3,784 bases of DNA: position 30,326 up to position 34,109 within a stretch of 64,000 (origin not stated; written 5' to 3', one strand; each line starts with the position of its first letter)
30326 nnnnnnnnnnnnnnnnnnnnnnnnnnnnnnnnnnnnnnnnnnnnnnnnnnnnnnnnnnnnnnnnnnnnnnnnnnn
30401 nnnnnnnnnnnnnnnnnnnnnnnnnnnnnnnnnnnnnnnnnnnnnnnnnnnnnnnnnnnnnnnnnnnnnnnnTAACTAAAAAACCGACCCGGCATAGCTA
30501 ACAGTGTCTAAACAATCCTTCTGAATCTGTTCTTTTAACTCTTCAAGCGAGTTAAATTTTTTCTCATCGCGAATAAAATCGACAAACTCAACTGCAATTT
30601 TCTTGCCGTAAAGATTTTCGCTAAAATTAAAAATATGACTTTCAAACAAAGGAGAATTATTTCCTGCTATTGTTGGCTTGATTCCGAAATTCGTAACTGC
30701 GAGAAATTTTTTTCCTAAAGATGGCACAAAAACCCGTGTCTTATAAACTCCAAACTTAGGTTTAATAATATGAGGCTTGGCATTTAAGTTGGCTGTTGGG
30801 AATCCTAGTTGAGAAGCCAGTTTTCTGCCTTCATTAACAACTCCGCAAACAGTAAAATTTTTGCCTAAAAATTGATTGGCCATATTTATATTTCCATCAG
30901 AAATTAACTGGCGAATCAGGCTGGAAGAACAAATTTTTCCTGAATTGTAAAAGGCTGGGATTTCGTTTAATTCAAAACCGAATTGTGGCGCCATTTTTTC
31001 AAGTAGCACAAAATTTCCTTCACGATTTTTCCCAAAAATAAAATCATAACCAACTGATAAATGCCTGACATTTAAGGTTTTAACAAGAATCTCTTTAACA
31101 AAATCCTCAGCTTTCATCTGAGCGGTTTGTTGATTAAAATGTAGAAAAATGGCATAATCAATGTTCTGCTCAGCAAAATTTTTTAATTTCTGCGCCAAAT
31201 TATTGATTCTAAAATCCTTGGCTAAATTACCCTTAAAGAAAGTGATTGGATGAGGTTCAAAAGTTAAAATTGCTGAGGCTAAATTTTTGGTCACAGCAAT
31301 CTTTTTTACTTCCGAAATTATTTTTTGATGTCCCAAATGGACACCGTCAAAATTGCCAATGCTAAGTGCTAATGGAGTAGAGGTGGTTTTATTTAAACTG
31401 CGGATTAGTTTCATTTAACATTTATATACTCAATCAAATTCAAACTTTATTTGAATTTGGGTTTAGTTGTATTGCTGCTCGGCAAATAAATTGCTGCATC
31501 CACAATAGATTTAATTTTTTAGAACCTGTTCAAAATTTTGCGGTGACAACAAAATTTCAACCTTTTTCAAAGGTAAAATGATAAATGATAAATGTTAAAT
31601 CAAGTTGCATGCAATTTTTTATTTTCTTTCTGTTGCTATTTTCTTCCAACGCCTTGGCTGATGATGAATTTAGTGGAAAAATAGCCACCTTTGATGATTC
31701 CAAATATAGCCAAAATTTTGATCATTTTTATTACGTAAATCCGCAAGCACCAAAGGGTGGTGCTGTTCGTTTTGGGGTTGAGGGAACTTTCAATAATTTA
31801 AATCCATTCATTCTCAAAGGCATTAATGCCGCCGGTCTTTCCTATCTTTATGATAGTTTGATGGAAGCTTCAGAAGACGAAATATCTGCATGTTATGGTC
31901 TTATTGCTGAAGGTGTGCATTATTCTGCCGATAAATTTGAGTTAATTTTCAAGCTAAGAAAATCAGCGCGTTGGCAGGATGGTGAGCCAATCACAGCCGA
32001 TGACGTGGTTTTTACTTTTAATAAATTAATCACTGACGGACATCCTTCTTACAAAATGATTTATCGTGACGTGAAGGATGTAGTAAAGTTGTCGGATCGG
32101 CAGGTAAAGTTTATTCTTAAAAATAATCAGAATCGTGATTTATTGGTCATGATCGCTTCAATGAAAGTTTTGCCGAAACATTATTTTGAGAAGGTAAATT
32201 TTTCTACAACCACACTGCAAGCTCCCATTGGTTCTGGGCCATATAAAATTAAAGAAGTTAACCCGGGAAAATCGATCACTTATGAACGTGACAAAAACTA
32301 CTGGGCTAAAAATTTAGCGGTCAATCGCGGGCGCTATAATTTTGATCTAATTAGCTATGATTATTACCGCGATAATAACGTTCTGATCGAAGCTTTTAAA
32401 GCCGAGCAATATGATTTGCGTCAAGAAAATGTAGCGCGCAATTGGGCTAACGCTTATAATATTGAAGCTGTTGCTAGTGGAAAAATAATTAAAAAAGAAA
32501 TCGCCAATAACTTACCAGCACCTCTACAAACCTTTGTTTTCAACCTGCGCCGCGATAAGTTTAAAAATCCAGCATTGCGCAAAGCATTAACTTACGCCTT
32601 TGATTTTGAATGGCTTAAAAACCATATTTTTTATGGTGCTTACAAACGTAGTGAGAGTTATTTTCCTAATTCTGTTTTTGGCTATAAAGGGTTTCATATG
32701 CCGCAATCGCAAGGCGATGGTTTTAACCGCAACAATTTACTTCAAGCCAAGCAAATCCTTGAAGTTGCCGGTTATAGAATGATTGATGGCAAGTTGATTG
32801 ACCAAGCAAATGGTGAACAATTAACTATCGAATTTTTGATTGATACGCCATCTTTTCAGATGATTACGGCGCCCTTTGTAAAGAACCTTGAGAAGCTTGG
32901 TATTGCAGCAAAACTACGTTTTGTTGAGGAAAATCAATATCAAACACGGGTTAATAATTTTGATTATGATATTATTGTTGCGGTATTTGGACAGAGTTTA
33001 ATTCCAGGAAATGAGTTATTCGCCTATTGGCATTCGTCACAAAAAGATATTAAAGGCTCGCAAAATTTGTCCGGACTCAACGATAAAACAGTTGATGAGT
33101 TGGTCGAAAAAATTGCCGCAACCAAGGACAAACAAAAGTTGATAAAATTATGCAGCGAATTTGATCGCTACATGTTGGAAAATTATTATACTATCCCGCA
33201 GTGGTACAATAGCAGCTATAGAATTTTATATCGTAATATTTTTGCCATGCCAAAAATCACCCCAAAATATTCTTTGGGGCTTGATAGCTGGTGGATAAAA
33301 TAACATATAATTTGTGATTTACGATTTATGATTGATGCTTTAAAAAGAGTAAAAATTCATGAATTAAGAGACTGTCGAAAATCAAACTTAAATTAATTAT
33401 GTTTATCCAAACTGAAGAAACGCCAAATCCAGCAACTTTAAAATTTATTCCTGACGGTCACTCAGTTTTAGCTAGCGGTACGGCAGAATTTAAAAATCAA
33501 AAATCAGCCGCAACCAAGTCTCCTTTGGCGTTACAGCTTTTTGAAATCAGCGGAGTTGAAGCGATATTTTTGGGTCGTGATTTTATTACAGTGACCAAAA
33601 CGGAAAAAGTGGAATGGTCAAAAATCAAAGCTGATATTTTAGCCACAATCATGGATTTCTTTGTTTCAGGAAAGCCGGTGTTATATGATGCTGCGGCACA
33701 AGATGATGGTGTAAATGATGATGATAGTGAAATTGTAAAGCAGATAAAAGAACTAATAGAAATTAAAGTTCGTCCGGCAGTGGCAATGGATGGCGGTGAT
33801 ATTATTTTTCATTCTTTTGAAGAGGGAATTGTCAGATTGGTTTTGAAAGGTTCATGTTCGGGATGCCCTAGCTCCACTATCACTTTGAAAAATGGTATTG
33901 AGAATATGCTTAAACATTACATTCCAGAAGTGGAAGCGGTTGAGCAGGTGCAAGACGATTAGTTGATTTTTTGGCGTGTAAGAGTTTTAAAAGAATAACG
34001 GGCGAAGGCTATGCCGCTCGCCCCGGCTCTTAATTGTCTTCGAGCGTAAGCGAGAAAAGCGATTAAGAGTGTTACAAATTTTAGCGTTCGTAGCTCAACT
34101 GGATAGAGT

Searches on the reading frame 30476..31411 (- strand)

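Call 32: search_protein_families(library=pfam, proteins=[window:30476-31411:-], max_evalue=0.00001)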
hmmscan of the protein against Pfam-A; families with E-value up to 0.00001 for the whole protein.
window:30476-31411:- (311 aa): 2 families
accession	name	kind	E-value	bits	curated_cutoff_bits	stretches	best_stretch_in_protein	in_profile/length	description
PF06574.18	FAD_syn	-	4.6e-48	163.5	27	1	11-164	5-157/158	FAD synthetase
PF01687.23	Flavokinase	-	2.7e-37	128.2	19.6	1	182-303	1-120/124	Riboflavin kinase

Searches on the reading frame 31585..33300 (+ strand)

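Call 26: search_protein_families(library=pfam, proteins=[window:31585-33300:+], max_evalue=0.00001)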
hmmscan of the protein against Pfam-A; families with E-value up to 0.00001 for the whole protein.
window:31585-33300:+ (572 aa): 1 family
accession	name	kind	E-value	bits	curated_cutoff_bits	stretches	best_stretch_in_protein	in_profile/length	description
PF00496.27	SBP_bac_5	-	3.1e-69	234.3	32.4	1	106-487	5-365/368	Bacterial extracellular solute-binding proteins, family 5 Middle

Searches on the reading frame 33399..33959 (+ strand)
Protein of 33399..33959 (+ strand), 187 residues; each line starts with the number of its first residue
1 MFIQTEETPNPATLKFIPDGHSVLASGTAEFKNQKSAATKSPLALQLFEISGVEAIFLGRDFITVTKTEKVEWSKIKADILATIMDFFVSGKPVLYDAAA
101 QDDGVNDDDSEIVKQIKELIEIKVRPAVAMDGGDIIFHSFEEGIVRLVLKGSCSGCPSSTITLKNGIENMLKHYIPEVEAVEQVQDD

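Call 32: search_protein_families(library=pfam, proteins=[window:33399-33959:+], max_evalue=0.00001)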
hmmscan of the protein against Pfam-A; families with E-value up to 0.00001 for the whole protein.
window:33399-33959:+ (187 aa): 2 families
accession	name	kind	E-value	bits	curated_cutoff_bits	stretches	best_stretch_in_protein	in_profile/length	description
PF08712.16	Nfu_N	-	8.1e-32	109.6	27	1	3-91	1-88/88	Scaffold protein Nfu/NifU N terminal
PF01106.22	NifU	-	3.8e-27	94.7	27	1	116-182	1-67/67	NifU-like domain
